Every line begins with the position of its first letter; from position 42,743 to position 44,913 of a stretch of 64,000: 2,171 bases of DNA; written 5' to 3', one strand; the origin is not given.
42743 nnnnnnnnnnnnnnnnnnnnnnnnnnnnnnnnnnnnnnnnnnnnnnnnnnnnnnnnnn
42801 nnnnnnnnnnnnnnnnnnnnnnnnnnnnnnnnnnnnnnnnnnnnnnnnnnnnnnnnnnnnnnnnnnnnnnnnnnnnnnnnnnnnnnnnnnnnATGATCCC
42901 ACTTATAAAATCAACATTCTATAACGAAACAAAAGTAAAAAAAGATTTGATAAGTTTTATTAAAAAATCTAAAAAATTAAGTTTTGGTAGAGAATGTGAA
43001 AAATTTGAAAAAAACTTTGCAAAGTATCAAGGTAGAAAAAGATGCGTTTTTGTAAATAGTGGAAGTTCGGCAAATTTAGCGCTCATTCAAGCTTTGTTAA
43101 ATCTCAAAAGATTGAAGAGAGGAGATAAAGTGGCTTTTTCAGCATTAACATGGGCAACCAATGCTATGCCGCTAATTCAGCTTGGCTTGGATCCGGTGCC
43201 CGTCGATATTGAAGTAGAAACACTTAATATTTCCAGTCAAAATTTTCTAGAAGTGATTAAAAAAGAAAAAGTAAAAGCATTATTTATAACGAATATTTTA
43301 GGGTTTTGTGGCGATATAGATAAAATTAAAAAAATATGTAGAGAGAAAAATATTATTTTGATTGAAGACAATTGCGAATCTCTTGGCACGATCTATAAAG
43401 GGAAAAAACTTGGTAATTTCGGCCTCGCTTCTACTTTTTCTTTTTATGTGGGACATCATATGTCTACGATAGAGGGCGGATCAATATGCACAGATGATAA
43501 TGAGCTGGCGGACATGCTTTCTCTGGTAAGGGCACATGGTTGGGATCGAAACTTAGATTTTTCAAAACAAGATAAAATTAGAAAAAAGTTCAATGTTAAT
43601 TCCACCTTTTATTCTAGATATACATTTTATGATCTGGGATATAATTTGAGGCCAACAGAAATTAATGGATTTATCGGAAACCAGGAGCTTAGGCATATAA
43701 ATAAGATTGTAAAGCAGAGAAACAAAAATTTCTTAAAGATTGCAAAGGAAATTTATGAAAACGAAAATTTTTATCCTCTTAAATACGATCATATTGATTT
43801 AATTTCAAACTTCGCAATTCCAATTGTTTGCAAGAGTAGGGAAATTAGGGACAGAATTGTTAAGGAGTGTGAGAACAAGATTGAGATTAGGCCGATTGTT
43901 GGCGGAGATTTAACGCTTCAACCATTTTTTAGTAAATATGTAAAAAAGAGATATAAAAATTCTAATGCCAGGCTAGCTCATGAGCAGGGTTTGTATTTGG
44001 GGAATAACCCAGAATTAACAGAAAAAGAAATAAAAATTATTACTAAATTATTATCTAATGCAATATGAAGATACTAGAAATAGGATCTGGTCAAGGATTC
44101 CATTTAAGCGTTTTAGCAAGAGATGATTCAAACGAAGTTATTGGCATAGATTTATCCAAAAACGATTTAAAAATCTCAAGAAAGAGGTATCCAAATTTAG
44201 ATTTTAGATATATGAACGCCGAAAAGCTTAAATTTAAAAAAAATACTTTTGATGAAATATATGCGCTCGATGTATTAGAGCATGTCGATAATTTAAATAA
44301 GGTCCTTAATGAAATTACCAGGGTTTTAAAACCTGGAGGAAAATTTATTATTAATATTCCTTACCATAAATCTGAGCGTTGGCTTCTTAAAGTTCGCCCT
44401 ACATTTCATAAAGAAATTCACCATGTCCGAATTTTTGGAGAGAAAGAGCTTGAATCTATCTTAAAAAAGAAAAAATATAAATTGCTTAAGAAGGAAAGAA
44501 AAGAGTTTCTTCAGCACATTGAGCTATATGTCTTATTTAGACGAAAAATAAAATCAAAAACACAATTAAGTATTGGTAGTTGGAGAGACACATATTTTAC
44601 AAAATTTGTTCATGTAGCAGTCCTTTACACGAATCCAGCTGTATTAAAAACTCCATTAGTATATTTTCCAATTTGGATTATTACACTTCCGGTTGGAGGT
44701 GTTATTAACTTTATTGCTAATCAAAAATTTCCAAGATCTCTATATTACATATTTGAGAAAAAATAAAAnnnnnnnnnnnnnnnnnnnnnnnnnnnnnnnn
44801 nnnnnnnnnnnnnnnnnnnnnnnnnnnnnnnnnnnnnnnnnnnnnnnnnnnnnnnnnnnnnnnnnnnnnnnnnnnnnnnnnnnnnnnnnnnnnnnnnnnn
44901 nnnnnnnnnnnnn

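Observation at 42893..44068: ColD/E1-type histidine-dependent PLP sugar 3-dehydratase: predicts a 3,6-dideoxyhexose in the glycan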

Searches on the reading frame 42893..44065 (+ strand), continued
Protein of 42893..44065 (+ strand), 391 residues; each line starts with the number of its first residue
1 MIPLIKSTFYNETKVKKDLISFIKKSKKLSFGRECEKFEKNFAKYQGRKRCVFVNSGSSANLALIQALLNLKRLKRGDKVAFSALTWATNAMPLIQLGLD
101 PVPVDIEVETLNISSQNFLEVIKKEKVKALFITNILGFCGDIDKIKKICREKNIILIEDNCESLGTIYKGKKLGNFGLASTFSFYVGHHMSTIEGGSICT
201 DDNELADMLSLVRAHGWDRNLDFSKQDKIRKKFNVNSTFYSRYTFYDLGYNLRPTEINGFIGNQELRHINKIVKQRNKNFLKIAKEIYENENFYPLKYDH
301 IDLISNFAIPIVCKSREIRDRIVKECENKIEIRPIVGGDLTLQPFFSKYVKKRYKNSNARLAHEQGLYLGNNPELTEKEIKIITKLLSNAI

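Call 68: search_solved_structures(query=L033:9009-9941:+, max_evalue=1e-15)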
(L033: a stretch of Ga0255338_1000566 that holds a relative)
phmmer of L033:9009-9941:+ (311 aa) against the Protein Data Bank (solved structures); distinct sequences matched with E-value up to 1e-15: 89 (the best 60 are shown).
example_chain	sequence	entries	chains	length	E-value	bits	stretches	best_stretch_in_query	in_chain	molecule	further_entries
6bi4_A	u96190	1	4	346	5.7e-36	127.6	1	51-310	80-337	dTDP-glucose 4,6-dehydratase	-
2hun_A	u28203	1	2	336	1.2e-32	116.6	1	50-310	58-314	336aa long hypothetical dTDP-glucose 4,6-dehydratase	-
4zrm_A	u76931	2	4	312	2.2e-30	109.3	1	14-310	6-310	UDP-glucose 4-epimerase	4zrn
2pk3_A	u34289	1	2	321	1.1e-28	103.7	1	7-302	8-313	GDP-6-deoxy-D-lyxo-4-hexulose reductase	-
2p5u_A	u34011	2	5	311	1.3e-28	103.5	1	14-302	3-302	UDP-glucose 4-epimerase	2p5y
6bwl_A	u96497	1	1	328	2.2e-28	102.7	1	15-308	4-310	Pal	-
4lk3_A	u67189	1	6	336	5.5e-28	101.4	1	10-310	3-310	UDP-glucuronic acid decarboxylase 1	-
2b69_A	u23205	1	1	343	1.6e-27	99.8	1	10-310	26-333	UDP-glucuronate decarboxylase 1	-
4gll_A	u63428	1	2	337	2.6e-27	99.1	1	10-310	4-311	UDP-glucuronic acid decarboxylase 1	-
4m55_A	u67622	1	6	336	3.8e-27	98.6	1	10-310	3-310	UDP-glucuronic acid decarboxylase 1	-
8rdg_A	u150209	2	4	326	5.7e-26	94.7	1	14-303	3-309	SDR family NAD(P)-dependent oxidoreductase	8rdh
5u4q_A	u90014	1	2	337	5.8e-26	94.7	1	64-227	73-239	dTDP-glucose 4,6-dehydratase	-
8rdi_A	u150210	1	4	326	2e-25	92.9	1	14-303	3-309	SDR family NAD(P)-dependent oxidoreductase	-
6dnt_A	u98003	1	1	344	3.9e-25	92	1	46-307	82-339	NAD-dependent epimerase/dehydratase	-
8sg0_A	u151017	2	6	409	4.6e-25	91.7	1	4-310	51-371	GDP-mannose 3,5-epimerase | GDP-mannose 3,5 epimerase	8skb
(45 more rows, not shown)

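Call 69: search_solved_structures(query=L033:11172-12194:+, max_evalue=1e-15)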
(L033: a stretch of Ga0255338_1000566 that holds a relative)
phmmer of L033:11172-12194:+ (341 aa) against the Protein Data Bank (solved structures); distinct sequences matched with E-value up to 1e-15: 67 (the best 60 are shown).
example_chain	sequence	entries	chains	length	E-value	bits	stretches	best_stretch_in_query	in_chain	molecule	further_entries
7ll6_A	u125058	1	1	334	3.6e-51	177.4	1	86-328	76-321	GDP-L-fucose synthase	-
8du0_A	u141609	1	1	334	3.6e-51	177.4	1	86-328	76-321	GDP-L-fucose synthase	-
1bsv_A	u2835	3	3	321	5e-44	153.9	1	74-332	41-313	PROTEIN (GDP-FUCOSE SYNTHETASE) | GDP-FUCOSE SYNTHETASE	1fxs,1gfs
1bws_A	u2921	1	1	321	9.5e-44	153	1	74-332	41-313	PROTEIN (GDP-4-KETO-6-DEOXY-D-MANNOSE EPIMERASE/REDUCTASE)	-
1e6u_A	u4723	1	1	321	9.6e-44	153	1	74-332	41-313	GDP-FUCOSE SYNTHETASE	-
1e7s_A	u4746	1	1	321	2.1e-43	151.9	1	74-332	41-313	GDP-FUCOSE SYNTHETASE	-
1e7q_A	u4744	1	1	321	2.3e-43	151.7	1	74-332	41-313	GDP-FUCOSE SYNTHETASE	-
8sg0_A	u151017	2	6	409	6.8e-43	150.2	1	10-335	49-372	GDP-mannose 3,5-epimerase | GDP-mannose 3,5 epimerase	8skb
1e7r_A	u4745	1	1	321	1.5e-42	149.1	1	74-332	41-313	GDP-FUCOSE SYNTHETASE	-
2c59_A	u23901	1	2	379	1.7e-42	148.8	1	13-336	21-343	GDP-MANNOSE-3', 5'-EPIMERASE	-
2c5e_A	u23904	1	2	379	1.8e-42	148.8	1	13-336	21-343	GDP-MANNOSE-3', 5'-EPIMERASE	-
2c54_A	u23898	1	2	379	4.4e-42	147.5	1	13-336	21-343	GDP-MANNOSE-3', 5'-EPIMERASE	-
2c5a_A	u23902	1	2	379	5.9e-42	147.1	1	13-336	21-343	GDP-MANNOSE-3', 5'-EPIMERASE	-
2b69_A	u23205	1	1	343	2.7e-38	135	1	18-337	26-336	UDP-glucuronate decarboxylase 1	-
4gll_A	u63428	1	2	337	4e-38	134.5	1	19-337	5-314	UDP-glucuronic acid decarboxylase 1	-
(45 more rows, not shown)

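Call 74: search_solved_structures(query=L034:14774-15820:+, max_evalue=1e-40)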
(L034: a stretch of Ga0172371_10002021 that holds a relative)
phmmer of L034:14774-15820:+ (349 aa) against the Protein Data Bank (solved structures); distinct sequences matched with E-value up to 1e-40: 11.
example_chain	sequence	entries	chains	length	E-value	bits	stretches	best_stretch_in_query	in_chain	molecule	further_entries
1rpn_A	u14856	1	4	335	3e-82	279.8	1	14-347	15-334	GDP-mannose 4,6-dehydratase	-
1n7g_A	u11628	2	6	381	5.4e-80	272.4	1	13-348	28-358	GDP-D-mannose-4,6-dehydratase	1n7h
2z1m_A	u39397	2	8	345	5.2e-74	252.7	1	14-345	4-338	GDP-D-mannose dehydratase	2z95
5uzh_A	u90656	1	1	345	5e-72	246.2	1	14-346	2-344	NafoA.00085.b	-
6gpj_A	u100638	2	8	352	1e-71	245.2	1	14-346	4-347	GDP-mannose 4,6 dehydratase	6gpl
5in4_A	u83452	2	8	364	1.2e-71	244.9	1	14-346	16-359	GDP-mannose 4,6 dehydratase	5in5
6q94_B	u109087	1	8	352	1.3e-71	244.8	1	14-346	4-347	GDP-mannose 4,6 dehydratase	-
1t2a_A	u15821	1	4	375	1.3e-71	244.8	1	14-346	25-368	GDP-mannose 4,6 dehydratase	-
6gpk_A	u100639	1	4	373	2.4e-71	244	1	14-346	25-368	GDP-mannose 4,6 dehydratase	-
1db3_A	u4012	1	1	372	6e-70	239.3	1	14-290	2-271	GDP-MANNOSE 4,6-DEHYDRATASE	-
7kf3_A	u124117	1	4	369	1.2e-64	221.9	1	14-349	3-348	GDP-mannose 4,6-dehydratase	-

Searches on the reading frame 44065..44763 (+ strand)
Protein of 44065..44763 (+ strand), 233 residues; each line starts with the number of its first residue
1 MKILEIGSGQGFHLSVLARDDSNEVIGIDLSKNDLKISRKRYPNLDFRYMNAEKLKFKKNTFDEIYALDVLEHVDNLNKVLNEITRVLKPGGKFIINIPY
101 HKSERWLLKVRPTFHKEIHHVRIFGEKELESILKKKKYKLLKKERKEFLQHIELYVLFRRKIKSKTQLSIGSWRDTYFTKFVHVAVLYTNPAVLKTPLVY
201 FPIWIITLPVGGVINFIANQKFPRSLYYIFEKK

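Call 10: search_protein_families(library=pfam, proteins=[window:44065-44763:+], max_evalue=0.0001)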
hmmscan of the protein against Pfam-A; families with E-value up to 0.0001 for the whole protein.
window:44065-44763:+ (233 aa): 9 families
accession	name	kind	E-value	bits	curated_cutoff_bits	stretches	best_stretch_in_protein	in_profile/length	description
PF08241.18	Methyltransf_11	-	7.2e-24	84.7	21.2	1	4-96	1-95/95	Methyltransferase domain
PF13847.12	Methyltransf_31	-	7.1e-20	71.6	27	1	1-120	5-128/145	Methyltransferase domain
PF13649.12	Methyltransf_25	-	1.1e-19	71.3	27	1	3-92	1-97/97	Methyltransferase domain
PF13489.12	Methyltransf_23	-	2.7e-17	63.4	27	1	1-139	24-160/164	Methyltransferase domain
PF08242.18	Methyltransf_12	-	4.3e-14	53.5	30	1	4-94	1-98/98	Methyltransferase domain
PF01209.24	Ubie_methyltran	-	6e-11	42.6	20.1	1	7-96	55-151/233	ubiE/COQ5 methyltransferase family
PF02353.26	CMAS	-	9.3e-09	35.4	27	1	1-108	64-176/273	Mycolic acid cyclopropane synthetase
PF01555.25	N6_N4_Mtase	-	3.9e-05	24.1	26.7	1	69-164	24-110/221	DNA methylase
PF05219.18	DREV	-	4.6e-05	23.1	26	1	2-100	97-192/265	DREV methyltransferase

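Call 17: search_protein_families(library=ncbifam, proteins=[window:44065-44763:+], max_evalue=0.00001)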
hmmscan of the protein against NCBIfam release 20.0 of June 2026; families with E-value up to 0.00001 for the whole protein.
window:44065-44763:+ (233 aa): 32 families (the best 25 are shown)
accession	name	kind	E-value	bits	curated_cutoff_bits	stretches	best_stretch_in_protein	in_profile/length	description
TIGR02072.1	BioC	equivalog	5.7e-17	62.3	184.95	1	2-150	37-183/244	malonyl-ACP O-methyltransferase BioC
NF045667.1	MTase_DVU1556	equivalog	1.9e-16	60.2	155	1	2-104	25-127/213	DVU_1556 family methyltransferase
TIGR01983.1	UbiG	equivalog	3.1e-15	56.1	102.95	1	1-107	51-162/228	bifunctional 2-polyprenyl-6-hydroxyphenol methylase/3-demethylubiquinol 3-O-methyltransferase UbiG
NF045882.1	PLipidMtase_Leg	equivalog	1.5e-14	54.3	390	1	2-150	45-197/207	phospholipid N-methyltransferase PmtA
TIGR01934.1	MenG_MenH_UbiE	subfamily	2.3e-14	53.2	158.35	1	2-159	42-199/223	ubiquinone/menaquinone biosynthesis methyltransferase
NF001244.0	PRK00216.1-5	equivalog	2.4e-13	49.9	216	1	3-160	52-212/236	bifunctional demethylmenaquinone methyltransferase/2-methoxy-6-polyprenyl-1,4-benzoquinol methylase UbiE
NF045825.1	FAmtase_mtf2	equivalog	4.5e-12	45.7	400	1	2-95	61-157/248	fatty-acid O-methyltransferase Mtf2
NF045823.1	PthPhpthDimycoMt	equivalog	6.6e-12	45.1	300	1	2-95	69-165/256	phthiotriol/phenolphthiotriol dimycocerosates methyltransferase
NF041537.1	ArsM_AhpD_UU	exception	1.3e-11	43.9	510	1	2-96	79-180/345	arsenite methyltransferase/AhpD domain selenoprotein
NF001243.0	PRK00216.1-4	equivalog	3.9e-11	42.8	235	1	21-161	71-211/237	demethylmenaquinone methyltransferase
NF052510.1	methyltran_MpqE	exception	5.5e-11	42.3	335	1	3-96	50-151/234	methyl-plastoquinone biosynthesis methyltransferase MpqE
TIGR02752.1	MenG_heptapren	equivalog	1.2e-10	41.3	419.85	1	21-160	69-208/231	demethylmenaquinone methyltransferase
NF041536.1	ArsM_DUF2284_UU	exception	1.3e-10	40.2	575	1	2-96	79-180/459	arsenite methyltransferase/DUF2284 domain selenoprotein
NF008823.0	PRK11873.1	subfamily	2.4e-10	40.3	263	1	3-96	81-181/272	arsenite methyltransferase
NF047649.1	MTase_UXPK_star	exception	3.7e-10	39.3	460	1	3-96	81-181/283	methyltransferase/UXPK-star double selenoprotein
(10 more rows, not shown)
